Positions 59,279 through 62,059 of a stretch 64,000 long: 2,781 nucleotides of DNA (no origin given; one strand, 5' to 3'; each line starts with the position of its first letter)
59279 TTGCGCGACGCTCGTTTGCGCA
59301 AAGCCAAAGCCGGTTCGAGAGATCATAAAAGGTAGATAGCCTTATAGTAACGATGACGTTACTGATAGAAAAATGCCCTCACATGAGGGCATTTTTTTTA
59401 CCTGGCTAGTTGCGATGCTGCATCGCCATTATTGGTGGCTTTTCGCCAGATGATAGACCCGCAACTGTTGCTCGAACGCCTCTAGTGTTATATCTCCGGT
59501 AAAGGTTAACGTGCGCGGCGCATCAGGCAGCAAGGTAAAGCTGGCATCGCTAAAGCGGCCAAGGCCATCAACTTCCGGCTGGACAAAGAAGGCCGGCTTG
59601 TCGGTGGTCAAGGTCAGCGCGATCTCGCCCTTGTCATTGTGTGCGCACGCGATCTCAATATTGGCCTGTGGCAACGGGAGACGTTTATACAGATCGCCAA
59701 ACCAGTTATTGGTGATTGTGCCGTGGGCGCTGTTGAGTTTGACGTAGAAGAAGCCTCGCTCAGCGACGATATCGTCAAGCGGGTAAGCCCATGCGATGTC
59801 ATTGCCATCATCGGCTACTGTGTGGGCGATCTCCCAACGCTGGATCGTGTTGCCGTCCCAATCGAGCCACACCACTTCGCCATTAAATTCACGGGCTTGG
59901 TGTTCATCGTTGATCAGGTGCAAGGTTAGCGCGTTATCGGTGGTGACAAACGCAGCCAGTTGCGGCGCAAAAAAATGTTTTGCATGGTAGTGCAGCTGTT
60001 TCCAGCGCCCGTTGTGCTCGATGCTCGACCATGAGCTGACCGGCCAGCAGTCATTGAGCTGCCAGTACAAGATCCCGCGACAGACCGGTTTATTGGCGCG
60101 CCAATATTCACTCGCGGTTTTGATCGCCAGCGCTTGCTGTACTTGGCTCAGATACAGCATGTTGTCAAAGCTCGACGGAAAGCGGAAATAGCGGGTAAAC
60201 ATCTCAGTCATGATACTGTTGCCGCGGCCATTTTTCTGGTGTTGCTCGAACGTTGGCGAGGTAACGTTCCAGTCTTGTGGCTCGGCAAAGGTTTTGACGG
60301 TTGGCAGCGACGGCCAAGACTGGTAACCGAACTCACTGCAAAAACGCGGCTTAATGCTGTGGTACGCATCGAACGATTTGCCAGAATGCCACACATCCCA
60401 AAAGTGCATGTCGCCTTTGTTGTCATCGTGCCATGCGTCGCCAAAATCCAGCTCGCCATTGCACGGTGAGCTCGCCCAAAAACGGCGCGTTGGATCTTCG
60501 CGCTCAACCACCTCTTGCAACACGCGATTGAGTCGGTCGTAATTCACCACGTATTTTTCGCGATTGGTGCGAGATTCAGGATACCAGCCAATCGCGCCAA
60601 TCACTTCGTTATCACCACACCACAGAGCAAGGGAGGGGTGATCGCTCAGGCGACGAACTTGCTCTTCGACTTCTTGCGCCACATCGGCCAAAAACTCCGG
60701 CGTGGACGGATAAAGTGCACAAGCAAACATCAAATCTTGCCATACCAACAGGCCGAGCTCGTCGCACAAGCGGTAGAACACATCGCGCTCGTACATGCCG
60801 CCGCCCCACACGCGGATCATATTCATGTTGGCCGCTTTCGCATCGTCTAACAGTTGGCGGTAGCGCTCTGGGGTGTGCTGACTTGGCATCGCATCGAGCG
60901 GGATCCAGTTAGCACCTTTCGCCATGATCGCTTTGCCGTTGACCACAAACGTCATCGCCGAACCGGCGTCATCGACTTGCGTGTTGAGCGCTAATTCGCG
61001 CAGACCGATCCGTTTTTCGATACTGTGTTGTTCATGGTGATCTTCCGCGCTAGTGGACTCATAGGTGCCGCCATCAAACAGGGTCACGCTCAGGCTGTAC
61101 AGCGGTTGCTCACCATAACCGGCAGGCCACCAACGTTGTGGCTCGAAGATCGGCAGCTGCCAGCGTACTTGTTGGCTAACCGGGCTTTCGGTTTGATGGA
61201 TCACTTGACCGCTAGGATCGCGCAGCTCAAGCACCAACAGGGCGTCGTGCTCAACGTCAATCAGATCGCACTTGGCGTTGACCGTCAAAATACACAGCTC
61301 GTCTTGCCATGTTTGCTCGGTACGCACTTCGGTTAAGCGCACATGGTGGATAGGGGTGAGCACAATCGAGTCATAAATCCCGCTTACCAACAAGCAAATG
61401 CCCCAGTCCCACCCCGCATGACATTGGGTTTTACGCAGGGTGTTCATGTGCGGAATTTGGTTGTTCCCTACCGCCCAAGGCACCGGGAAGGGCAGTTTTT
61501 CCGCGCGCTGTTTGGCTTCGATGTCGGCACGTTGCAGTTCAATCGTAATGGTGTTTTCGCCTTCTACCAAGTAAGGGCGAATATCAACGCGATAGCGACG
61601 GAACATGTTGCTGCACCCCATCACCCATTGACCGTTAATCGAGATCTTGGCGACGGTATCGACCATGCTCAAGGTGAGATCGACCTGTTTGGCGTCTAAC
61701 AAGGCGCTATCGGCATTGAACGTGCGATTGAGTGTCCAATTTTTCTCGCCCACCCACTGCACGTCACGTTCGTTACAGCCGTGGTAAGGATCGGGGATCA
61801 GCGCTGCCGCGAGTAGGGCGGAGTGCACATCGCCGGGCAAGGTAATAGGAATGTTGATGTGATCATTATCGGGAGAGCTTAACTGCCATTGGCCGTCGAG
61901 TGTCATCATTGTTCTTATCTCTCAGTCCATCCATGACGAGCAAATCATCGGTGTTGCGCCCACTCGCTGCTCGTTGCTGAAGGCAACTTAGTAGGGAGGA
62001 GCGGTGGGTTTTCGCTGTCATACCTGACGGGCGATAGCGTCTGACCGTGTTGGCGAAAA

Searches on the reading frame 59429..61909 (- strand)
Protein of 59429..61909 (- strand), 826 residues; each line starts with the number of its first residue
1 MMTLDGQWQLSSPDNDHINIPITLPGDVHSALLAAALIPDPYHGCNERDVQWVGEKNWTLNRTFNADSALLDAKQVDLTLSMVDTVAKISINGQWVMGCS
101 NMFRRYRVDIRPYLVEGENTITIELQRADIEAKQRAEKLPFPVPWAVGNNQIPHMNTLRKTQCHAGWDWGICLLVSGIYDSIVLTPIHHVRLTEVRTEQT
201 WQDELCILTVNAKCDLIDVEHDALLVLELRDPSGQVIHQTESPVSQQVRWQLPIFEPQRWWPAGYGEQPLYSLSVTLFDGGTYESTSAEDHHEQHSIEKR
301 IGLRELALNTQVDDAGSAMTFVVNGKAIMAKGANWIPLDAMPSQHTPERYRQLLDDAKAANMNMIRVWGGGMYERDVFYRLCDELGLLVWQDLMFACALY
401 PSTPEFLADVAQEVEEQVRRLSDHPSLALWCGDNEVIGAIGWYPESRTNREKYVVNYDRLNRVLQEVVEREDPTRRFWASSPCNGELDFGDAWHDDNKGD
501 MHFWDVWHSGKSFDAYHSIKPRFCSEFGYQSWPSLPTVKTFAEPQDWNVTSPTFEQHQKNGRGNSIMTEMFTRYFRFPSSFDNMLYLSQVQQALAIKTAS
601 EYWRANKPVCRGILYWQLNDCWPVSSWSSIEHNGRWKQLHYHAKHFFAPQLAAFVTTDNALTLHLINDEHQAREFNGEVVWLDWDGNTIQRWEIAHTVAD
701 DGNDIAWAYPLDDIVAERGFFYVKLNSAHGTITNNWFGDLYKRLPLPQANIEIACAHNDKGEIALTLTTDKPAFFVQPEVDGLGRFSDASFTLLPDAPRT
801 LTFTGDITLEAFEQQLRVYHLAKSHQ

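Call 3: search_protein_families(library=pfam, proteins=[window:59429-61909:-])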
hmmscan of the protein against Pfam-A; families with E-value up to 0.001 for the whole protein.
window:59429-61909:- (826 aa): 5 families
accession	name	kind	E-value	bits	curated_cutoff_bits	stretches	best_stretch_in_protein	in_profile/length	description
PF22666.2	Glyco_hydro_2_N2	-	3.8e-49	167.4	27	1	8-179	1-166/167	Glycosyl hydrolase 2 galactose-binding domain-like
PF17753.7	Ig_mannosidase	-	6.3e-16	58.3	22.6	1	746-822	1-79/81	Ig-fold domain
PF02837.24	Glyco_hydro_2_N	-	1.6e-08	35.1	28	1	60-125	69-133/169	Glycosyl hydrolases family 2, sugar binding domain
PF00703.27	Glyco_hydro_2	-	6.2e-06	27.4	23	1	190-284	1-100/109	Glycosyl hydrolases family 2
PF17786.7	Mannosidase_ig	-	5.1e-05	24.2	23.4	1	661-733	3-79/91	Mannosidase Ig/CBM-like domain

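Call 4: search_protein_families(library=ncbifam, proteins=[window:59429-61909:-])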
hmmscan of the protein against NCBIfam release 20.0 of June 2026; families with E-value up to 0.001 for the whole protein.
window:59429-61909:- (826 aa): 4 families
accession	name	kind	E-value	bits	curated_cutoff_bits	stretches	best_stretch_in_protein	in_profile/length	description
NF052611.1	beta_gal_Bga2A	equivalog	1.2e-14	53.3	999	1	175-437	198-459/1007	beta-galactosidase, LacZ type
NF007666.0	PRK10340.1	equivalog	2.7e-10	38.7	1284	1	175-400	194-405/1030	beta-galactosidase subunit alpha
NF041463.1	GalB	equivalog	1.2e-09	36.6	900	1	73-480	150-511/869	beta-galactosidase GalB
NF045579.1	rhamnoside_JR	domain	0.00023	21.3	50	1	59-125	43-108/123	glycosylhydrolase-like jelly roll fold domain-containing protein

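Call 71: search_solved_structures(query=window:59429-61909:-, max_evalue=1e-30)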
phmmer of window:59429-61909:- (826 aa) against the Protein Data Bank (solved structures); distinct sequences matched with E-value up to 1e-30: 15.
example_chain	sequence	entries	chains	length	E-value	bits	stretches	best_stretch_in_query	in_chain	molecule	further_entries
6bye_A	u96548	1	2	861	1.8e-142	479.4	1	19-822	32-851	Beta-mannosidase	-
6byc_A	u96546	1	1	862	1.8e-142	479.4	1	19-822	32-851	Beta-mannosidase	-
6byi_A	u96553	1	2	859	1e-141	476.9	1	19-822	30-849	Beta-mannosidase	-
6byg_A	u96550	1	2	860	1.1e-141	476.7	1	19-822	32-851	Beta-mannosidase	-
2vjx_A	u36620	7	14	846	2.6e-136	459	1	2-823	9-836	BETA-MANNOSIDASE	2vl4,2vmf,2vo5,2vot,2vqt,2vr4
2je8_A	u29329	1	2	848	2.7e-136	459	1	2-823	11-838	BETA-MANNOSIDASE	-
7op6_A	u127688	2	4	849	2.8e-136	458.9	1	2-823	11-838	Beta-mannosidase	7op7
2wbk_A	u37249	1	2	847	7.1e-136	457.6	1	2-823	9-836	BETA-MANNOSIDASE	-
2vqu_A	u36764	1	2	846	1.2e-134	453.5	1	2-823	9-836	BETA-MANNOSIDASE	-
5n6u_A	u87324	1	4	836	5.5e-130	438.1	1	2-818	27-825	Beta-mannosidase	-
6ddt_A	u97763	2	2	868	6.2e-113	381.7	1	3-679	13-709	Beta-mannosidase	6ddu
9nfe_A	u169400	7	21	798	1.4e-64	221.7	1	18-677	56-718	Glycoside hydrolase family 2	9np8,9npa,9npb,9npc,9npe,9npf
9np9_A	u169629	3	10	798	3.5e-64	220.4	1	18-677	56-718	Glycoside hydrolase family 2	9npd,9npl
9npn_A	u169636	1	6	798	7e-64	219.4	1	18-677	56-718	Glycoside hydrolase family 2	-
4cvu_A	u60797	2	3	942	6e-53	183.2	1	14-689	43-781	BETA-MANNOSIDASE | BETA-MANNOSIDASE GH2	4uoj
